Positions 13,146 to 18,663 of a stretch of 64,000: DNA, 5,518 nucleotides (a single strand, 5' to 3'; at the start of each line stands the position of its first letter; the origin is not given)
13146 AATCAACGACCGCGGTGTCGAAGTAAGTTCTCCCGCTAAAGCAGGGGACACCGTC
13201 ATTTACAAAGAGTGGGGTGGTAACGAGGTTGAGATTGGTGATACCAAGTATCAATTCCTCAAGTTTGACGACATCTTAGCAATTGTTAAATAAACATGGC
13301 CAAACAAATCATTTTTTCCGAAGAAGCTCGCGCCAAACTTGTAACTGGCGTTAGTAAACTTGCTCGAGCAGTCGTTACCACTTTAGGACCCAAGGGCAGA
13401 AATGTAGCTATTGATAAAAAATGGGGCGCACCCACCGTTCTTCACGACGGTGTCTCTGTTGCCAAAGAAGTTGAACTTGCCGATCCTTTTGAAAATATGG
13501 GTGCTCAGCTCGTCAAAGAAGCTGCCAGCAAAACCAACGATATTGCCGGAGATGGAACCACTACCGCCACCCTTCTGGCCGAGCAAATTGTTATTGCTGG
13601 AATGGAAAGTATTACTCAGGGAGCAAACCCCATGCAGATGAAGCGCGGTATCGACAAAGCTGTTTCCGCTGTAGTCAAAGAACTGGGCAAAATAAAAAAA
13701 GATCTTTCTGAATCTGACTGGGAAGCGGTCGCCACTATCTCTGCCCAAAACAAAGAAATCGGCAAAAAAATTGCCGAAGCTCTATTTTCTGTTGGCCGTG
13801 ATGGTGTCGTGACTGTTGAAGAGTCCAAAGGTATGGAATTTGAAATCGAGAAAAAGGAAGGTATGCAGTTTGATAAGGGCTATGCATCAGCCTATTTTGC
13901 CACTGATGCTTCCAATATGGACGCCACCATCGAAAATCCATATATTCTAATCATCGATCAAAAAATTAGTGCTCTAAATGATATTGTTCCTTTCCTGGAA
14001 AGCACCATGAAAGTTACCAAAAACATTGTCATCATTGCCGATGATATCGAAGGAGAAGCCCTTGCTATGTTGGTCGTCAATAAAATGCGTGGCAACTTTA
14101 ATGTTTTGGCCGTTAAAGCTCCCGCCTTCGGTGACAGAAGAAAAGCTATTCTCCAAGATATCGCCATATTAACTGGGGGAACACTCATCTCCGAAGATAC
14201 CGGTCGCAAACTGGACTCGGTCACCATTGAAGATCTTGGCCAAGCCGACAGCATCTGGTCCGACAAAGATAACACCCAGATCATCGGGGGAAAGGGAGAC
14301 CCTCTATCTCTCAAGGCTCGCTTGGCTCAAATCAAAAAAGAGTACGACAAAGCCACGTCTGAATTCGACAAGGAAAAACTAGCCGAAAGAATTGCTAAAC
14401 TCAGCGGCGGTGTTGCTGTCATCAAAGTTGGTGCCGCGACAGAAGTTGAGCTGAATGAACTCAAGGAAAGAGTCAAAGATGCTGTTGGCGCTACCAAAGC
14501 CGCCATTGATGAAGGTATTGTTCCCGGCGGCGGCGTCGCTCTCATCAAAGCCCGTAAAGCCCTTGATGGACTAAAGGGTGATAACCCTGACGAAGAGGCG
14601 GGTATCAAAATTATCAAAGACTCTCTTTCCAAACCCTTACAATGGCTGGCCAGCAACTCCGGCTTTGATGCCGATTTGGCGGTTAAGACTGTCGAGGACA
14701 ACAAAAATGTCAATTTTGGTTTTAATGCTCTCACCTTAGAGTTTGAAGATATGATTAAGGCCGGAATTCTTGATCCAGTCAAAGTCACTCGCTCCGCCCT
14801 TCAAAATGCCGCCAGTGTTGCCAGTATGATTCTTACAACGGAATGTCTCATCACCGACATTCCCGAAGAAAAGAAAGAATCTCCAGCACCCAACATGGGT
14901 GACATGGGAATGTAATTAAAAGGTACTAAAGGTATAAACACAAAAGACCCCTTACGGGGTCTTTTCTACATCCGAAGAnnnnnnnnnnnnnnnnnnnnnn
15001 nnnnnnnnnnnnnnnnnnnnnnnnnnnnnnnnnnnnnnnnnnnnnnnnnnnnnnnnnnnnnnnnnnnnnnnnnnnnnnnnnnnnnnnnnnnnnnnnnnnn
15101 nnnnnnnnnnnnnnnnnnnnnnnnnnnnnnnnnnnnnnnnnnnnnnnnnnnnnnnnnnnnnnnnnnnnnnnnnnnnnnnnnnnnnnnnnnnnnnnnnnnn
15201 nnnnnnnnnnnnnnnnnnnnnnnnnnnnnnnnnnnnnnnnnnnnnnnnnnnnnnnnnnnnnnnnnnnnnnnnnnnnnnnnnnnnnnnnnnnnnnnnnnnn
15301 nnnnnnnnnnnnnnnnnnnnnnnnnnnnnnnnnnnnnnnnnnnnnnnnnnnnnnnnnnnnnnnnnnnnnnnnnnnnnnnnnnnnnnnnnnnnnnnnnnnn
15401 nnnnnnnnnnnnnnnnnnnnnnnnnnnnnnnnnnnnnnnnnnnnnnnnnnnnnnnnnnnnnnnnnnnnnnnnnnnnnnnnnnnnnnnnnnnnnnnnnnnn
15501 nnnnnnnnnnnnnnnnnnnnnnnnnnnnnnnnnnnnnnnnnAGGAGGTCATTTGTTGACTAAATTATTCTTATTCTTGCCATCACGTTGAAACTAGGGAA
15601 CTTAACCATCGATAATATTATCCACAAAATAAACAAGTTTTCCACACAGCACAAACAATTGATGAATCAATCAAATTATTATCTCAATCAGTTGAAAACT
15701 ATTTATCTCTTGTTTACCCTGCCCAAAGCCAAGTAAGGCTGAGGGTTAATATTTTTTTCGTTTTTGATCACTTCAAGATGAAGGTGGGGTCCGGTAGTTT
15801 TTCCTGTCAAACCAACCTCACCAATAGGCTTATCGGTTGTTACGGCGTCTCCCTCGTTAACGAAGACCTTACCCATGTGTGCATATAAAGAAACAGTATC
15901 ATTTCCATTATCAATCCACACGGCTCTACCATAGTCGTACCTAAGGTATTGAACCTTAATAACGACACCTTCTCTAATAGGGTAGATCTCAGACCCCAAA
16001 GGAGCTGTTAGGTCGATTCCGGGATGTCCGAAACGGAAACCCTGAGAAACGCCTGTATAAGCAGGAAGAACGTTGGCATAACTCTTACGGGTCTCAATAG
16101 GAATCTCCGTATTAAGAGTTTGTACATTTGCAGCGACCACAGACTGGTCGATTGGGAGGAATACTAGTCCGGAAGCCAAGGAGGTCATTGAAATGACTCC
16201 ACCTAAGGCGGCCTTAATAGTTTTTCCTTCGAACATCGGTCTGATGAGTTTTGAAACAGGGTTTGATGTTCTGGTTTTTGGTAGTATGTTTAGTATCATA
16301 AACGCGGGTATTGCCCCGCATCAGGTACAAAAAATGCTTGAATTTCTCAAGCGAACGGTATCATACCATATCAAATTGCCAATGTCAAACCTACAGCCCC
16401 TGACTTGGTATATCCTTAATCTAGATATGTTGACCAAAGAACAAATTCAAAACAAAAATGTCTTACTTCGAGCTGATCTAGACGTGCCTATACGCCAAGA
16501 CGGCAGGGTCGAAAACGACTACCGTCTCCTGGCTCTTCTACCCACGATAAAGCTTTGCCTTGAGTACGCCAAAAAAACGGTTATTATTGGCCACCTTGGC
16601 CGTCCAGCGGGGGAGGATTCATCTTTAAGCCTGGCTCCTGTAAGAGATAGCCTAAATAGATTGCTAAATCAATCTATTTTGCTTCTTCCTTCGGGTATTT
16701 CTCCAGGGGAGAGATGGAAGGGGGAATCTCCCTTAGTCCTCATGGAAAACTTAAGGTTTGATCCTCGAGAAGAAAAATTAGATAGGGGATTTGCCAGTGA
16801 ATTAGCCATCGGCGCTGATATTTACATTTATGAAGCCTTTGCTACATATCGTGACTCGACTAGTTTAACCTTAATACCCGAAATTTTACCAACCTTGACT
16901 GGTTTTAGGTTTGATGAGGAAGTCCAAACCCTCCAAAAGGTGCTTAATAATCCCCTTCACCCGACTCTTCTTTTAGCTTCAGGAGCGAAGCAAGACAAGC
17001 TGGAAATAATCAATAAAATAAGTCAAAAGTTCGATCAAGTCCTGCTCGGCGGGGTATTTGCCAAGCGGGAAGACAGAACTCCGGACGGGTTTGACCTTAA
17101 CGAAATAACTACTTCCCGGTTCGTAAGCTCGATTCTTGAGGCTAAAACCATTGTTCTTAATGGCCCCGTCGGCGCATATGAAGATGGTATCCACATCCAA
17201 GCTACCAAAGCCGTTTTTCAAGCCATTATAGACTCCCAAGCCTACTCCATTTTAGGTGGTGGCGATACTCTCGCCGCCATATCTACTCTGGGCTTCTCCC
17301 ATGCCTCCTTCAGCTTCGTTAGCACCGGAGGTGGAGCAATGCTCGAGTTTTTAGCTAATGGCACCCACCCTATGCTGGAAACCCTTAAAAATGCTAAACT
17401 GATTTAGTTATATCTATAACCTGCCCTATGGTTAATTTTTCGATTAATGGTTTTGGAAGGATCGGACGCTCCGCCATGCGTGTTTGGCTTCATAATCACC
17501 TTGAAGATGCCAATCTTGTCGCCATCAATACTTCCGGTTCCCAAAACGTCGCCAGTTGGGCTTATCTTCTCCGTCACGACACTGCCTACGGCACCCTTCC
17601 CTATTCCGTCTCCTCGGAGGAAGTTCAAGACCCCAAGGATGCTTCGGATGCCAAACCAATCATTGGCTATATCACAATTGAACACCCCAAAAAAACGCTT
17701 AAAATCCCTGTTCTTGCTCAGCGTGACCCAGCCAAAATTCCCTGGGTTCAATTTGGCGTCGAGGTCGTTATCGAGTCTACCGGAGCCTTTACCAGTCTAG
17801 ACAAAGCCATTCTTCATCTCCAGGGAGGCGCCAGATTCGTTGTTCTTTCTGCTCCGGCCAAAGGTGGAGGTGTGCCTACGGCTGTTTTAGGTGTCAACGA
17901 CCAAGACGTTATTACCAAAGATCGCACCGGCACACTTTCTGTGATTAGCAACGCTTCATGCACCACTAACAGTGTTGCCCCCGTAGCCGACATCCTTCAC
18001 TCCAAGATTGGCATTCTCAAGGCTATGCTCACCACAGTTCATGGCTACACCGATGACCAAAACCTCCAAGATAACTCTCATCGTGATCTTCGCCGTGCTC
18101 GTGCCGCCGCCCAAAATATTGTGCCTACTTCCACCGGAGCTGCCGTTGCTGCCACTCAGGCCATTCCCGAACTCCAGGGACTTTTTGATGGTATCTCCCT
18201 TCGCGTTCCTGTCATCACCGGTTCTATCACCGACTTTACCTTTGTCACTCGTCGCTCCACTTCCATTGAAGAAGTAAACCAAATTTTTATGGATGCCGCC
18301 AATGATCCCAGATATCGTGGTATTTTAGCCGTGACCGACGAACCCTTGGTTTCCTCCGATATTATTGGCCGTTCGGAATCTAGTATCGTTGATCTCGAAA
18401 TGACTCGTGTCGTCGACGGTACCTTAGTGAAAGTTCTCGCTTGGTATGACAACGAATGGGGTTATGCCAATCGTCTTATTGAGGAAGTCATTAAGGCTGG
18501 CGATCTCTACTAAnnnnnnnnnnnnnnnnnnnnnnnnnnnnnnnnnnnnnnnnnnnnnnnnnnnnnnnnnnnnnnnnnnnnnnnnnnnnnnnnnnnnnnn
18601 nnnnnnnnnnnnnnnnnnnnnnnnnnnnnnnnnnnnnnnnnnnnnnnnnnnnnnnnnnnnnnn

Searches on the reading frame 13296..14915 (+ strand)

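Call 6: search_protein_families(library=pfam, proteins=[window:13296-14915:+], max_evalue=0.001)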
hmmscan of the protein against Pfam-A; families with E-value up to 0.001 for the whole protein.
window:13296-14915:+ (539 aa): 1 family
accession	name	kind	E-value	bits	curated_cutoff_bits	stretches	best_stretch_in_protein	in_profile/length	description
PF00118.29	Cpn60_TCP1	-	6.9e-74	249.7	34.3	1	22-521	1-488/490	TCP-1/cpn60 chaperonin family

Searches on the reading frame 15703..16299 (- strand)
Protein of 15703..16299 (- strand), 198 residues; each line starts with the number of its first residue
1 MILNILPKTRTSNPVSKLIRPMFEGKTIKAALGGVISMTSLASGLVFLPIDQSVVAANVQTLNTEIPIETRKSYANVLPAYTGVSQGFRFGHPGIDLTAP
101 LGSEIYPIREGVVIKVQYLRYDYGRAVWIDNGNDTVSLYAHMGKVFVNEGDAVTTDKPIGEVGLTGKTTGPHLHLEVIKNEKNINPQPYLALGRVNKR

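Call 7: search_protein_families(library=pfam, proteins=[window:15703-16299:-], max_evalue=0.001)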
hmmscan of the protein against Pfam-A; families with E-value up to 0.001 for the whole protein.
window:15703-16299:- (198 aa): 1 family
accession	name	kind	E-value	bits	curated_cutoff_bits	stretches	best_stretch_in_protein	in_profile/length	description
PF01551.29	Peptidase_M23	-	3.2e-27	95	28.7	1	92-186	3-96/96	Peptidase family M23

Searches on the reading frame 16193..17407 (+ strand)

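Call 7: search_protein_families(library=pfam, proteins=[window:16193-17407:+], max_evalue=0.001)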
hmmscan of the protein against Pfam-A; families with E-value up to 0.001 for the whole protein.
window:16193-17407:+ (404 aa): 1 family
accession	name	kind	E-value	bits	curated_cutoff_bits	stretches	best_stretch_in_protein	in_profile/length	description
PF00162.24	PGK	-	1.4e-74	251.9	27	2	84-290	5-217/379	Phosphoglycerate kinase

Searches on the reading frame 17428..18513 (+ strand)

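Call 7: search_protein_families(library=pfam, proteins=[window:17428-18513:+], max_evalue=0.001)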
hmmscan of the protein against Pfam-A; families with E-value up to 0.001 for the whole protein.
window:17428-18513:+ (361 aa): 2 families
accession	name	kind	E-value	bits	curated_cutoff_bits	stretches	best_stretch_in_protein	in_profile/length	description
PF02800.25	Gp_dh_C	-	6.1e-54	182.3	24.4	1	183-340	1-158/158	Glyceraldehyde 3-phosphate dehydrogenase, C-terminal domain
PF00044.30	Gp_dh_N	-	1.9e-22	79.9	31.7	1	3-123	2-100/101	Glyceraldehyde 3-phosphate dehydrogenase, NAD binding domain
